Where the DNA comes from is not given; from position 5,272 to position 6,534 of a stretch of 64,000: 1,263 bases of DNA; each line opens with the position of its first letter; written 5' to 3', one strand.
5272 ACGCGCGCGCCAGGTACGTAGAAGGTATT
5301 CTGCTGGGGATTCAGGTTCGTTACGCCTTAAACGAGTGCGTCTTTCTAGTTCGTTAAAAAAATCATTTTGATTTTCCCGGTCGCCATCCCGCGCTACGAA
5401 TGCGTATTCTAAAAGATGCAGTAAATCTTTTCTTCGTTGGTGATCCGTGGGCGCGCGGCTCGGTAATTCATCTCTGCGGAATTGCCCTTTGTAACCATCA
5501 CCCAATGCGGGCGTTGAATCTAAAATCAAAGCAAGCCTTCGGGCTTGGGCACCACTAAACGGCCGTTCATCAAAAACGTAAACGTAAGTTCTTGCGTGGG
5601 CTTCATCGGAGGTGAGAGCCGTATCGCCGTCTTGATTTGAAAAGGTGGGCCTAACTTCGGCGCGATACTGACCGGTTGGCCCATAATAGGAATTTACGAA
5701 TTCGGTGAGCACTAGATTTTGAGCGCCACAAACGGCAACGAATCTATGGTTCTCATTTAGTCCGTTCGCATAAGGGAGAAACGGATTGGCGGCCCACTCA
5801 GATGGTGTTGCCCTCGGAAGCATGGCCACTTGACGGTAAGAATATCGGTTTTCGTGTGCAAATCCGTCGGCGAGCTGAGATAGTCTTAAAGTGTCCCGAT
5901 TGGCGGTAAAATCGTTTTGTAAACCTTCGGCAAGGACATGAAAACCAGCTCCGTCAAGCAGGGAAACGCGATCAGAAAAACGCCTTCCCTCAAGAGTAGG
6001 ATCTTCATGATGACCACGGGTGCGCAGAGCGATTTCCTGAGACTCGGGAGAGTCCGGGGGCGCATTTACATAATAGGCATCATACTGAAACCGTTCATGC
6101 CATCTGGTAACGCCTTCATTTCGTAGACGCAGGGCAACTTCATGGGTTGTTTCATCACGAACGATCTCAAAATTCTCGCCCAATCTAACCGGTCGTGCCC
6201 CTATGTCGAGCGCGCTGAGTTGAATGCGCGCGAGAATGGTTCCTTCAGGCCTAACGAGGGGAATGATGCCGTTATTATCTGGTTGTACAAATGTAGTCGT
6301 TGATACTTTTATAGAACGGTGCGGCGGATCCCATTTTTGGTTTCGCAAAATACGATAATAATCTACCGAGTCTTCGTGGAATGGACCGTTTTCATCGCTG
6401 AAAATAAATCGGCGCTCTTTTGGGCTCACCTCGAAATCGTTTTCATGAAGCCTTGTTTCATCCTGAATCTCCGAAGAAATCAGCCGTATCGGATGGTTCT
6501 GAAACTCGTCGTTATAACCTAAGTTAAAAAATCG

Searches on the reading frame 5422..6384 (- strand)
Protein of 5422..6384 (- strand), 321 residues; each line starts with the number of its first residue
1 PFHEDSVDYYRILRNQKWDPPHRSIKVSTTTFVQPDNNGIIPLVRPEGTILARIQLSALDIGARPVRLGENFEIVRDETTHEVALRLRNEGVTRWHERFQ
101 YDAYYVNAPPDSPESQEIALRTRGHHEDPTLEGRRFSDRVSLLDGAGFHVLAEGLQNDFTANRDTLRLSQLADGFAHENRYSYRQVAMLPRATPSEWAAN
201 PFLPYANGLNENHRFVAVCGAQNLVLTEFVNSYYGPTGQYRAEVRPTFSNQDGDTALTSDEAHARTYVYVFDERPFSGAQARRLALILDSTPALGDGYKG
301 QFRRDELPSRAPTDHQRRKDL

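Call 103: search_protein_representatives(alignment_id=A3)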
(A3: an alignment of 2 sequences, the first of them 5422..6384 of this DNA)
Query: 2 sequences, 335 profile positions. Proteins with E-value up to 0.001 (for the whole library): 62; up to 1e-10: 24; up to 1e-30: 5. The best 62 are listed.
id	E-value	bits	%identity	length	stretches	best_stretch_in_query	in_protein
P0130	7.1e-181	616.9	-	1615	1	3-328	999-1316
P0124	4.7e-158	541.9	-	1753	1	1-335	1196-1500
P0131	4.0e-61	223.3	-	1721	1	3-305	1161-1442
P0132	4.6e-49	183.6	-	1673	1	12-313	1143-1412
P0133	9.9e-42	159.5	-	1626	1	22-317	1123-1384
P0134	1.9e-24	102.7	-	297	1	164-305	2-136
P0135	1.5e-18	83.3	-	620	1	32-277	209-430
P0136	1.8e-15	73.2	-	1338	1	41-300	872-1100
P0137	1.4e-14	70.2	-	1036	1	23-278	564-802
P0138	5.1e-14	68.4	-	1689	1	44-324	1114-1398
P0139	5.5e-14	68.3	-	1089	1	67-320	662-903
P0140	2.0e-12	63.2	-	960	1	130-275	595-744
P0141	3.3e-12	62.5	-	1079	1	43-280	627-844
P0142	4.8e-12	61.9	-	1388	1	62-275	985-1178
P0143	5.3e-12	61.8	-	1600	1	38-276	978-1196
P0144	1.6e-11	60.2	-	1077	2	28-278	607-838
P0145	2.7e-11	59.5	-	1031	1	39-265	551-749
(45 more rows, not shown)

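Call 104: search_protein_families(library=pfam, proteins=[P0131, P0135, P0137, P0139, P0141, P0144, P0145], max_evalue=0.01)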
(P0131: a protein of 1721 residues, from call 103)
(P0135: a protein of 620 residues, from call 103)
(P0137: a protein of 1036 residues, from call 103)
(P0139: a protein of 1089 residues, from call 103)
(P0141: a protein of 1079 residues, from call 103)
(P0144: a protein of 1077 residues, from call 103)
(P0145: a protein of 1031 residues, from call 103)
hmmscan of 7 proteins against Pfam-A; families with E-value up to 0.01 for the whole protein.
P0131 (1721 aa): 0 families

P0135 (620 aa): 0 families

P0137 (1036 aa): 0 families

P0139 (1089 aa): 0 families

P0141 (1079 aa): 0 families

P0144 (1077 aa): 0 families

P0145 (1031 aa): 0 families
